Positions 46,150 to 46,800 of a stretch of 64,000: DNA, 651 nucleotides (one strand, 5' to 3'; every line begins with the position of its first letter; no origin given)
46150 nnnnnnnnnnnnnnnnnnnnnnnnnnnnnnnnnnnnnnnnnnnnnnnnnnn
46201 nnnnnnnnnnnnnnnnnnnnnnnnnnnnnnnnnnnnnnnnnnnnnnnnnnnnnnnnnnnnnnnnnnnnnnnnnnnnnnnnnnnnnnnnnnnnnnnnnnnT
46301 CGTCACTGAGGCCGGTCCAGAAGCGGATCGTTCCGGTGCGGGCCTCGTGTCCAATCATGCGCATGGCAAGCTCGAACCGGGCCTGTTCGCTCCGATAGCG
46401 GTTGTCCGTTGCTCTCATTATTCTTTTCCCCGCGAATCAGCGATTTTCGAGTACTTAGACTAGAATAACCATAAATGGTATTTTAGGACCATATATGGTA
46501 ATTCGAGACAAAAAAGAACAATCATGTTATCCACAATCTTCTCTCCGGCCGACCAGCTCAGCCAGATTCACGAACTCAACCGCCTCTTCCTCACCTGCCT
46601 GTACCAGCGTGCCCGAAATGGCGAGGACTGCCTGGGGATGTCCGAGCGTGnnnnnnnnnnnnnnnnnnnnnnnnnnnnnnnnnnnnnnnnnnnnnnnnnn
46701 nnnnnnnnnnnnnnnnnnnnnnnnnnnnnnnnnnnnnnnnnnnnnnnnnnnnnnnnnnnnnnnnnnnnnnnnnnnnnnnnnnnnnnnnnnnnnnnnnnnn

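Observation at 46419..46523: AT-rich 105-bp divergent control region with four alternating ACCAT/ATGGT half-sites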

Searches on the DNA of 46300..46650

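Call 56: search_rna_families(source=window, start=46300, end=46650, threshold=evalue, max_evalue=10)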
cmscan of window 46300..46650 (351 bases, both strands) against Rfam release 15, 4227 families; matches with E-value up to 10: 2.
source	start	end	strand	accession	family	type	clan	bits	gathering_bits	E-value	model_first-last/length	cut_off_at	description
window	46441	46457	-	RF00390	TYMV_upPK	Cis-reg;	-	13.9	38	3.8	1-23/23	no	turnip yellow mosaic virus upstream pseudo-knot (TYMV_upPK)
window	46400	46486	-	RF01248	snR8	Gene; snRNA; snoRNA; HACA-box;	CL00039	12.1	45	8.9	1-184/184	no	Small nucleolar RNA snR8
